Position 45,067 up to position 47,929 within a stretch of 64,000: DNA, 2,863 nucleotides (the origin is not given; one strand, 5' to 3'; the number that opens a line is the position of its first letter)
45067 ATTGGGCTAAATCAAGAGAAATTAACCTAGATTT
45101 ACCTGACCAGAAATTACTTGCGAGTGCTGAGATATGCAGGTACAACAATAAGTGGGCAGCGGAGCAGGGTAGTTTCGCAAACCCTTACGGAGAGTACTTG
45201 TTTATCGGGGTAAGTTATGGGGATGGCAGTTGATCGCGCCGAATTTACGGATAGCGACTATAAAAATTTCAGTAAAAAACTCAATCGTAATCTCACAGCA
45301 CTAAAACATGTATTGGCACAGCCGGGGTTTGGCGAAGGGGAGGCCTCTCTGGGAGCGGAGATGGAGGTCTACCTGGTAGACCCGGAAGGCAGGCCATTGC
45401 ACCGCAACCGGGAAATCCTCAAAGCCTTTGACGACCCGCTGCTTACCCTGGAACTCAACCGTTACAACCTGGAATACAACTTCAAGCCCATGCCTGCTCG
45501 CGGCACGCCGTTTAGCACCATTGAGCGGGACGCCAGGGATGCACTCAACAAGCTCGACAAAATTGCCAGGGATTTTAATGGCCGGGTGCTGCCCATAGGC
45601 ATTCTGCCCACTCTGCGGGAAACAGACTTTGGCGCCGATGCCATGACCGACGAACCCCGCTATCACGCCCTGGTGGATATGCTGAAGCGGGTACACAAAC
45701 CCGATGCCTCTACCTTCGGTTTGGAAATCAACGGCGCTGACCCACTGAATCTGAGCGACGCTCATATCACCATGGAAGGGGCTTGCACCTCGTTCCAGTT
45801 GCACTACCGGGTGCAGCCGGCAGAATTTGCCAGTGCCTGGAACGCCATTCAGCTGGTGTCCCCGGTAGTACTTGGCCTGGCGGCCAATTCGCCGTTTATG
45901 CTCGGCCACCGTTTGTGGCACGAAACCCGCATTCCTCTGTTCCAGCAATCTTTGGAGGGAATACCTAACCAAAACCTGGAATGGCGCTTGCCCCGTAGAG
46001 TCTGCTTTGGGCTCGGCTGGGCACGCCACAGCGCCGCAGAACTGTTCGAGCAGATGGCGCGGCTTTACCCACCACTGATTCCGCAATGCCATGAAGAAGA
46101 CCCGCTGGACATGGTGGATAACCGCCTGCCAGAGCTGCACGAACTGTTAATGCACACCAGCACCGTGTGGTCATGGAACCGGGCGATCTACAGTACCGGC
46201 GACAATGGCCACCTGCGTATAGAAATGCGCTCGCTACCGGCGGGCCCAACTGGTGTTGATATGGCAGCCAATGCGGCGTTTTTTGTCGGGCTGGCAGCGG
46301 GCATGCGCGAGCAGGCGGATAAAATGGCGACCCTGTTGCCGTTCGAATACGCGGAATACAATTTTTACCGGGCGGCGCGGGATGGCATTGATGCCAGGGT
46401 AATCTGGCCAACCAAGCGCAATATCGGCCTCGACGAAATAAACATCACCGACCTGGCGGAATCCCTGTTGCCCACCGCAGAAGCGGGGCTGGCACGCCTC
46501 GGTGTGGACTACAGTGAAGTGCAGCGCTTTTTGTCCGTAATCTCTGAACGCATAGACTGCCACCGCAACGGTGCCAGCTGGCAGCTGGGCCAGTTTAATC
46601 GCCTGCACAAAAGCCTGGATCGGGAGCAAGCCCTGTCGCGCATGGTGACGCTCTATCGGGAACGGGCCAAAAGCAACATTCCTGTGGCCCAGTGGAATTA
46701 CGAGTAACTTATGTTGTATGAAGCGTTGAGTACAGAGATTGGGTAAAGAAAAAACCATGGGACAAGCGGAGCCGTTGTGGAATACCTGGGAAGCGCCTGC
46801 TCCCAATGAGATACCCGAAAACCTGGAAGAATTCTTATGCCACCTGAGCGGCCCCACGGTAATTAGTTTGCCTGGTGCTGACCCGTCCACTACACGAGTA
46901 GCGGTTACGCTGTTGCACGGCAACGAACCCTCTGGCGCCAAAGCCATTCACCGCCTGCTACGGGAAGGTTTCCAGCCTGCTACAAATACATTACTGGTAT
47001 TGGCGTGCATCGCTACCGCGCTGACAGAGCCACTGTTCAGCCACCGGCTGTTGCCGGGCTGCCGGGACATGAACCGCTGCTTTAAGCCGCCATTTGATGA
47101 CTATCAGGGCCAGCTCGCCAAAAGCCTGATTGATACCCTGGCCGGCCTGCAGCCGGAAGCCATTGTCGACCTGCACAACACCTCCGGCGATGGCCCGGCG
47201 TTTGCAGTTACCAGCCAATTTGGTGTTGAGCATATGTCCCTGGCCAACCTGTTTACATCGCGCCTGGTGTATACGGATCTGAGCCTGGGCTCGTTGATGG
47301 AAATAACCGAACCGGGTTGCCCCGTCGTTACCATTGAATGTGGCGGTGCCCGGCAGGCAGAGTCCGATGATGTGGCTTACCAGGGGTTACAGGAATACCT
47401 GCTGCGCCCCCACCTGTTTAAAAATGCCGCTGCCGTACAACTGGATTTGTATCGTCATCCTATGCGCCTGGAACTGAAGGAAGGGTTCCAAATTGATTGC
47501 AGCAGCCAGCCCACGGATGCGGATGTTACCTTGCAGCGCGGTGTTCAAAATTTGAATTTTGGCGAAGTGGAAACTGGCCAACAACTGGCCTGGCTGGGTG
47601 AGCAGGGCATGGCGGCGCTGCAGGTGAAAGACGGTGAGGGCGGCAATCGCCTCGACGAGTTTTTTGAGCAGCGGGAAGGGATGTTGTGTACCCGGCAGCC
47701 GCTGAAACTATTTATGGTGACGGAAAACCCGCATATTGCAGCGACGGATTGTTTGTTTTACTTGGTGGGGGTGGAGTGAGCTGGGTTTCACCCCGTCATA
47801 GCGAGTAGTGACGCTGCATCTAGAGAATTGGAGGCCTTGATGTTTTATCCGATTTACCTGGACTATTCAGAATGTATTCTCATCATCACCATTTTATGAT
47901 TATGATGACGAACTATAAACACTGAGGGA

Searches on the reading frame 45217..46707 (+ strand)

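Call 3: search_protein_families(library=pfam, proteins=[window:45217-46707:+], max_evalue=0.01)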
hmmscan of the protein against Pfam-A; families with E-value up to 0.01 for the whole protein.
window:45217-46707:+ (496 aa): 1 family
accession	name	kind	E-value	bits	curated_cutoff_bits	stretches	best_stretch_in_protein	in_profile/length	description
PF04107.18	GCS2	-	2.9e-08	33.8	21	1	196-257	129-190/291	Glutamate-cysteine ligase family 2(GCS2)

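Call 4: search_protein_families(library=ncbifam, proteins=[window:45217-46707:+], max_evalue=0.01)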
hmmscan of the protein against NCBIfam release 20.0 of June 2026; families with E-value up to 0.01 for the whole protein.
window:45217-46707:+ (496 aa): 7 families
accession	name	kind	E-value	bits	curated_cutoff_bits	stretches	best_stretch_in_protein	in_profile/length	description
NF010043.0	PRK13517.1-3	equivalog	5e-11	42.1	409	1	335-429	238-330/381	glutamate--cysteine ligase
TIGR02050.1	gshA_cyan_rel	subfamily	9.8e-09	35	176.4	1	45-161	2-116/287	YbdK family carboxylate-amine ligase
NF010041.0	PRK13517.1-1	subfamily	3e-08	33.3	332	1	44-156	6-116/368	glutamate--cysteine ligase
NF010042.0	PRK13517.1-2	equivalog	1e-07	31.1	427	1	335-423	235-325/376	glutamate--cysteine ligase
NF010044.0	PRK13517.1-4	equivalog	3.4e-06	26.3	437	0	365-422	268-324/372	glutamate--cysteine ligase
NF010045.0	PRK13518.1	equivalog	0.00019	20.5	395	0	43-158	13-126/360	glutamate--cysteine ligase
NF010039.0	PRK13515.1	equivalog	0.00019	20.2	371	0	350-470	249-355/378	carboxylate-amine ligase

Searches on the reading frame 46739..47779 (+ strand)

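Call 3: search_protein_families(library=pfam, proteins=[window:46739-47779:+], max_evalue=0.01)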
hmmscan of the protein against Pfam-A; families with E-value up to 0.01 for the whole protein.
window:46739-47779:+ (346 aa): 1 family
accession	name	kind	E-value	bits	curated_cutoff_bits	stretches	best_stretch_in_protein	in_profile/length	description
PF24827.1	AstE_AspA_cat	-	2.3e-07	31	25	1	59-213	11-179/192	Succinylglutamate desuccinylase/Aspartoacylase catalytic domain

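Call 4: search_protein_families(library=ncbifam, proteins=[window:46739-47779:+], max_evalue=0.01)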
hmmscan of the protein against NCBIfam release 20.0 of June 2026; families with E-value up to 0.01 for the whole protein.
window:46739-47779:+ (346 aa): 1 family
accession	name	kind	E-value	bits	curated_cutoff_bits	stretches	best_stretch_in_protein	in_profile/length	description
NF002601.0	PRK02259.1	equivalog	0.0033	16.6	180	1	57-175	11-135/293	aspartoacylase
